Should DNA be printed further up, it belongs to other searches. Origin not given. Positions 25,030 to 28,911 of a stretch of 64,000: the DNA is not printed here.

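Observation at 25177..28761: Stand-alone 1194-aa RecQ-family helicase with about 300 aa N-terminal and about 545 aa C-terminal unassigned regions: candidate single-gene defence or anti-MGE system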

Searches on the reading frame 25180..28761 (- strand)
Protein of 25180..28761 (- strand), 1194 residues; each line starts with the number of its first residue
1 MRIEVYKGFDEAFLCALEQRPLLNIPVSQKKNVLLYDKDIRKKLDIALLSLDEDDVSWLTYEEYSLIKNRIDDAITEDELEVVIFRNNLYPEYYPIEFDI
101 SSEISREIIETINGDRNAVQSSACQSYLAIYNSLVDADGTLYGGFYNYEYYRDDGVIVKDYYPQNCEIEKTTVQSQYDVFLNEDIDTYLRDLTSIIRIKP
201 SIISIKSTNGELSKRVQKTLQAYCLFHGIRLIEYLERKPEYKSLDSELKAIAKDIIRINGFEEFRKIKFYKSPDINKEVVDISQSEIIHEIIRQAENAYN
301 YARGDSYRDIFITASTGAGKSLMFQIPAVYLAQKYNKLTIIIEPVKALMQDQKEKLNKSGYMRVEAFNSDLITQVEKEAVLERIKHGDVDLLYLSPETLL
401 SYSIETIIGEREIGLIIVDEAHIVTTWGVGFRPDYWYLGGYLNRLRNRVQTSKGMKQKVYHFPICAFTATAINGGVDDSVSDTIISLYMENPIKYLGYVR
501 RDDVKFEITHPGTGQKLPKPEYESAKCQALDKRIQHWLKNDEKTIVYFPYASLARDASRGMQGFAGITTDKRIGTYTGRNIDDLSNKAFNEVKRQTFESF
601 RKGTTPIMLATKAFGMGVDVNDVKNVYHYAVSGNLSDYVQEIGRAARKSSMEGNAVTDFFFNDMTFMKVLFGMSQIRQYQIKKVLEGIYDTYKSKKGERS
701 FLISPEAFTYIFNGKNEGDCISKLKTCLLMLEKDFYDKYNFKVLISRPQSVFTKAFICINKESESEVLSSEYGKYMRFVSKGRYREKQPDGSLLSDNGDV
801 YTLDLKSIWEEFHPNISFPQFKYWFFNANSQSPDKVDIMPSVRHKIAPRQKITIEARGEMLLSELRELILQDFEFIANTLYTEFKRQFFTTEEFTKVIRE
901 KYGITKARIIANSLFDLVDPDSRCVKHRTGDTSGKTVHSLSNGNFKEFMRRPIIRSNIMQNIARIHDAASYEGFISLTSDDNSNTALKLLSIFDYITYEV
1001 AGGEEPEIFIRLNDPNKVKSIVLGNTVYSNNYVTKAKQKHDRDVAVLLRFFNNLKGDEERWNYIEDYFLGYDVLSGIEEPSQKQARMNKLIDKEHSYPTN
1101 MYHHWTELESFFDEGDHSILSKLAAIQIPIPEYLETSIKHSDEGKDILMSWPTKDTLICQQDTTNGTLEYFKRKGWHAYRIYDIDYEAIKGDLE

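Call 4: search_protein_families(library=pfam, proteins=[window:25180-28761:-], max_evalue=1)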
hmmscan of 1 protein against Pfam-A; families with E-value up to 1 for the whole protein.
window:25180-28761:- (1194 aa): 6 families
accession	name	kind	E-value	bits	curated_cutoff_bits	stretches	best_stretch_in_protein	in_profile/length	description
PF00270.35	DEAD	-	4.4e-23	82.3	26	1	306-472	13-161/167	DEAD/DEAH box helicase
PF00271.37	Helicase_C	-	7.3e-17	62.1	23.5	1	526-648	2-109/110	Helicase conserved C-terminal domain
PF04851.21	ResIII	-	1.1e-07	32.4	22.5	1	284-424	8-137/164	Type III restriction enzyme, res subunit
PF05127.21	NAT10_TcmA_helicase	-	0.02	15.2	22.7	1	312-424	2-101/176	RNA cytidine acetyltransferase NAT10/TcmA, helicase domain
PF13401.12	AAA_22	-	0.096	13.4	27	1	310-424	8-96/130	AAA domain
PF20476.3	DUF6718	-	0.15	12.8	27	1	65-98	26-60/74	Family of unknown function (DUF6718)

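Call 5: search_protein_families(library=padloc, proteins=[window:25180-28761:-], max_evalue=1)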
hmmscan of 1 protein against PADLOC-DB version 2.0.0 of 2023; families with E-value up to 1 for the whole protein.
window:25180-28761:- (1194 aa): 33 families (the best 25 are shown)
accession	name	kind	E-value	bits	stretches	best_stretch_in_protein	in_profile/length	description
PDLC01089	C3a193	-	5.1e-164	546.1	1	53-1072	50-982/983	poss. alt. Cas3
PDLC02864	DpdF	-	1.3e-50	170.9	1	308-670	38-349/610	DpdF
PDLC02861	DpdF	-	1.2e-45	153.9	2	308-509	44-221/611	DpdF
PDLC02870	DpdF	-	2.7e-41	139.7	2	308-446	29-161/534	DpdF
PDLC03928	PsyrT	-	2.6e-40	136.4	1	311-651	41-338/689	-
PDLC02867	DpdF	-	2e-29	100.5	2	311-448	158-302/855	DpdF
PDLC02855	DpdF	-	3.1e-29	99.8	2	310-448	160-304/825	DpdF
PDLC02865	DpdF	-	1.5e-26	90.3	2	308-447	775-908/1499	DpdF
PDLC02859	DpdF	-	2.6e-26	90.2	1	307-650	115-417/545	DpdF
PDLC02868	DpdF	-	9.3e-25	84.5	2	315-446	361-493/1078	DpdF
PDLC02872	DpdF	-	1.3e-24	84.8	2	312-447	180-323/859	DpdF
PDLC02857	DpdF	-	6e-24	82.1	2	314-451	203-348/911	DpdF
PDLC02862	DpdF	-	3.2e-19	66.3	2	309-446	137-287/811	DpdF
PDLC02707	PbeA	-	6e-14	49.6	2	524-652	506-621/672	PbeA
PDLC02858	DpdF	-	1.7e-12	44.7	2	604-649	420-465/504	DpdF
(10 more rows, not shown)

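Call 7: search_protein_families(library=ncbifam, proteins=[window:25180-28761:-], max_evalue=0.01)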
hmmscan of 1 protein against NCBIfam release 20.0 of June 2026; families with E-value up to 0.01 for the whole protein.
window:25180-28761:- (1194 aa): 20 families
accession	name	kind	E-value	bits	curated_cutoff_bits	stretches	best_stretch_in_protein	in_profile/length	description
TIGR01389.1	recQ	equivalog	1e-46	159.6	640.2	2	308-509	29-206/591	DNA helicase RecQ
TIGR00614.1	recQ_fam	subfamily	1.2e-43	149.6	219.8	1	308-703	27-376/470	RecQ family ATP-dependent DNA helicase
NF041063.1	DpdF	equivalog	5.9e-38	131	550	2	311-453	162-311/813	protein DpdF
NF008279.0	PRK11057.1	equivalog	2.9e-37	128.4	1015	2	307-508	40-217/608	ATP-dependent DNA helicase RecQ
NF053631.1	RNA_helic_CshA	equivalog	2.4e-13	49.7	646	2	593-674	276-356/434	degradosome RNA helicase CshA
NF008394.0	PRK11192.1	equivalog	1.9e-09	36.9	507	1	593-666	286-358/441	ATP-dependent RNA helicase SrmB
TIGR04095.1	dnd_restrict_1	equivalog_domain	5.8e-09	35.5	600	1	525-651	263-386/451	DNA phosphorothioation system restriction enzyme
NF002340.1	PRK01297.1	equivalog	2.4e-08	33.2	564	1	578-656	273-350/372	ATP-dependent RNA helicase RhlB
TIGR03817.1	DECH_helic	hypoth_equivalog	1e-07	30.6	874.1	1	279-370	25-115/742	helicase/secretion neighborhood putative DEAH-box helicase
NF003390.0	PRK04537.1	equivalog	2.9e-07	29.9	732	1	593-656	295-358/572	ATP-dependent RNA helicase RhlB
NF010337.0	PRK13766.1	equivalog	9.9e-07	27.2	610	1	520-692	343-508/781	Hef nuclease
NF008642.0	PRK11634.1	equivalog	1e-06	27.5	989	1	588-649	279-340/628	DEAD/DEAH family ATP-dependent RNA helicase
NF003419.0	PRK04837.1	equivalog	1.7e-06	27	588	1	593-656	295-357/424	ATP-dependent RNA helicase RhlB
TIGR04121.1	DEXH_lig_assoc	equivalog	2.1e-06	25.8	850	0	593-653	291-351/804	ligase-associated DNA damage response DEXH box helicase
NF053636.1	DDHlcsCsdAPsy1082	equivalog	2.5e-06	26.3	890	1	597-649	286-338/512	DEAD/DEAH box helicase CsdA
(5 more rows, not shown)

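Call 8: find_homologous_proteins(query=window:25180-28761:-, max_evalue=0.00001)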
Query window:25180-28761:- (1194 aa): 2215 proteins with E <= 0.00001 among 8000 candidates; the best 120 are listed.
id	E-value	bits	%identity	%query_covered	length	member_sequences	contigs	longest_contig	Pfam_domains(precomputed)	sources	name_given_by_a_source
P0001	0.0e+0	2724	100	100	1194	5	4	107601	PF00270.36,PF00271.38,PF04851.22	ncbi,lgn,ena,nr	ncbi:MAG: ATP-dependent DNA helicase RecQ [Clostridia bacterium]|nr:ATP-dependent DNA helicase RecQ 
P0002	0.0e+0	2470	89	100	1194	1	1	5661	PF00270.36,PF00271.38,PF04851.22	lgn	-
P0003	0.0e+0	2458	89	100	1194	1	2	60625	PF00270.36,PF00271.38,PF04851.22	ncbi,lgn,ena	-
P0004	0.0e+0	2438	88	100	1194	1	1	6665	PF00270.36,PF00271.38,PF04851.22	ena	-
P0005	0.0e+0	2214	80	100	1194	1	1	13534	PF00270.36,PF00271.38,PF04851.22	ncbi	-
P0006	0.0e+0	2147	77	100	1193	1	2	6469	PF00270.36,PF00271.38,PF04851.22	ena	-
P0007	0.0e+0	2127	76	100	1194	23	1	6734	PF00270.36,PF00271.38,PF04851.22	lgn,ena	-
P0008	0.0e+0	2113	76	100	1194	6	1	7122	PF00270.36,PF00271.38,PF04851.22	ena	-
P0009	0.0e+0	2112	76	100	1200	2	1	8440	PF00270.36,PF00271.38,PF04851.22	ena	-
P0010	0.0e+0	2110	76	100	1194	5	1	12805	PF00270.36,PF00271.38,PF04851.22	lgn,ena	-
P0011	0.0e+0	2110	76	100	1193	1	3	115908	PF00270.36,PF00271.38,PF04851.22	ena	-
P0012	0.0e+0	2101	75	100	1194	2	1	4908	PF00270.36,PF00271.38,PF04851.22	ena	-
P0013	0.0e+0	2089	75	100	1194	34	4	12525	PF00270.36,PF00271.38,PF04851.22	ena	-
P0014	0.0e+0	2088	74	100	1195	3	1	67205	PF00270.36,PF00271.38,PF04851.22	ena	-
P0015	0.0e+0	2087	75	100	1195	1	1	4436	PF00270.36,PF00271.38,PF04851.22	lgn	-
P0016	0.0e+0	2085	74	100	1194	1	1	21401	PF00270.36,PF00271.38,PF04851.22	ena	-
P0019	0.0e+0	2064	74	100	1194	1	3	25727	PF00270.36,PF00271.38,PF04851.22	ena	-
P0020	0.0e+0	2049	74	100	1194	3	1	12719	PF00270.36,PF00271.38,PF04851.22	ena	-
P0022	0.0e+0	2036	72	100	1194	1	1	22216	PF00270.36,PF00271.38,PF04851.22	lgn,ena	-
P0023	0.0e+0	2013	72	100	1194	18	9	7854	PF00270.36,PF00271.38,PF04851.22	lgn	-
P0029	0.0e+0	1995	72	100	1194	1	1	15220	PF00270.36,PF00271.38,PF04851.22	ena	-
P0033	0.0e+0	1987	72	100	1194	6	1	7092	PF00270.36,PF00271.38,PF04851.22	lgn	-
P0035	0.0e+0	1976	71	100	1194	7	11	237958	PF00270.36,PF00271.38,PF04851.22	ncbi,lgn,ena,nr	ncbi:MAG: DEAD/DEAH box helicase [Eubacterium sp.]|nr:DEAD/DEAH box helicase [Eubacterium sp.]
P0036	0.0e+0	1974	71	100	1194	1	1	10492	PF00270.36,PF00271.38,PF04851.22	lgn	-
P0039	0.0e+0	1970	72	100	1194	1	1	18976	PF00270.36,PF00271.38,PF04851.22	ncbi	-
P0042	0.0e+0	1968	72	100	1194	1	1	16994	PF00270.36,PF00271.38,PF04851.22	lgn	-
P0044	0.0e+0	1959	71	100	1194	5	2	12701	PF00270.36,PF00271.38,PF04851.22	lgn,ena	-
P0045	0.0e+0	1957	70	100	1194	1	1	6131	PF00270.36,PF00271.38,PF04851.22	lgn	-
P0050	0.0e+0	1945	69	100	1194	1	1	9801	PF00270.36,PF00271.38,PF04851.22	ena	-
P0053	0.0e+0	1935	69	100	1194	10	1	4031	PF00270.36,PF00271.38,PF04851.22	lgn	-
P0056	0.0e+0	1922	70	100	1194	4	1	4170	PF00270.36,PF00271.38,PF04851.22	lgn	-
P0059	0.0e+0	1911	70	100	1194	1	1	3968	PF00270.36,PF00271.38,PF04851.22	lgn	-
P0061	0.0e+0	1906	69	100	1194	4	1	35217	PF00270.36,PF00271.38,PF04851.22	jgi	-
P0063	0.0e+0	1902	69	100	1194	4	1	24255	PF00270.36,PF00271.38,PF04851.22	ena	-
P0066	0.0e+0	1898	68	100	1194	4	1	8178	PF00270.36,PF00271.38,PF04851.22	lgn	-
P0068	0.0e+0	1896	68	100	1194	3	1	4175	PF00270.36,PF00271.38,PF04851.22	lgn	-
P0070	0.0e+0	1890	68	100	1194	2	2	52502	PF00270.36,PF00271.38,PF04851.22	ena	-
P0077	0.0e+0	1880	68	100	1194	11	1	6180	PF00270.36,PF00271.38,PF04851.22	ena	-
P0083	0.0e+0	1856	66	100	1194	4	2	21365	PF00270.36,PF00271.38,PF04851.22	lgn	-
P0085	0.0e+0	1855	67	100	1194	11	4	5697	PF00270.36,PF00271.38,PF04851.22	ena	-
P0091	0.0e+0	1843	68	100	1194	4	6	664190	PF00270.36,PF00271.38,PF04851.22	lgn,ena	-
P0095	0.0e+0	1837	67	100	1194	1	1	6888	PF00270.36,PF00271.38,PF04851.22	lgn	-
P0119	0.0e+0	1774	65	100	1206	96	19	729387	PF00270.36,PF00271.38,PF04851.22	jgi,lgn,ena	-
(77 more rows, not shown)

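Call 10: find_encoding_contigs(protein=P0001, flank=10000, max_places=4)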
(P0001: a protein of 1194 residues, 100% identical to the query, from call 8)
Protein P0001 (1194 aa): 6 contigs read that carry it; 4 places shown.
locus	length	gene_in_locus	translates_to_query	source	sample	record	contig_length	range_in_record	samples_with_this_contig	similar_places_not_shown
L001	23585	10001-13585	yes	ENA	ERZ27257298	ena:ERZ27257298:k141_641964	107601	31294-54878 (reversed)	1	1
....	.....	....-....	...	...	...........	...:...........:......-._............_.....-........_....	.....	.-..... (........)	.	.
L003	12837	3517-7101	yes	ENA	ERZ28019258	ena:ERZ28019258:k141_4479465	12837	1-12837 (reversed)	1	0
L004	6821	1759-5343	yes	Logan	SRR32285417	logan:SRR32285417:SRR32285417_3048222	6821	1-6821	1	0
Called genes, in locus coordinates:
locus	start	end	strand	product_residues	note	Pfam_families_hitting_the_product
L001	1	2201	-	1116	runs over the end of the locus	PF00754:F5_F8_type_C, PF03629:SASA (weak)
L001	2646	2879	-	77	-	-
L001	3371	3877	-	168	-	-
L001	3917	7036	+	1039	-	PF00133:tRNA-synt_1, PF09334:tRNA-synt_1g, PF08264:Anticodon_1, PF19302:DUF5915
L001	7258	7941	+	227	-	PF01812:5-FTHF_cyc-lig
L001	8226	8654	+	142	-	PF00572:Ribosomal_L13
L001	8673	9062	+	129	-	PF00380:Ribosomal_S9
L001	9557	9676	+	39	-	-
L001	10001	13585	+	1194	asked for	PF00270:DEAD, PF04851:ResIII (weak), PF00271:Helicase_C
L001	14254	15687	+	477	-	PF19289:PmbA_TldD_3rd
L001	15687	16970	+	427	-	PF19289:PmbA_TldD_3rd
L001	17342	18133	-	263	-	PF04951:Peptidase_M55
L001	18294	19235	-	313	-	PF00781:DAGK_cat, PF19279:YegS_C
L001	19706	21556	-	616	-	-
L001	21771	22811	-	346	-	PF00149:Metallophos (weak)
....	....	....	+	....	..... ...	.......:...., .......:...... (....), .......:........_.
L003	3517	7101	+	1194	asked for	PF00270:DEAD, PF04851:ResIII (weak), PF00271:Helicase_C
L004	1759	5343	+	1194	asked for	PF00270:DEAD, PF04851:ResIII (weak), PF00271:Helicase_C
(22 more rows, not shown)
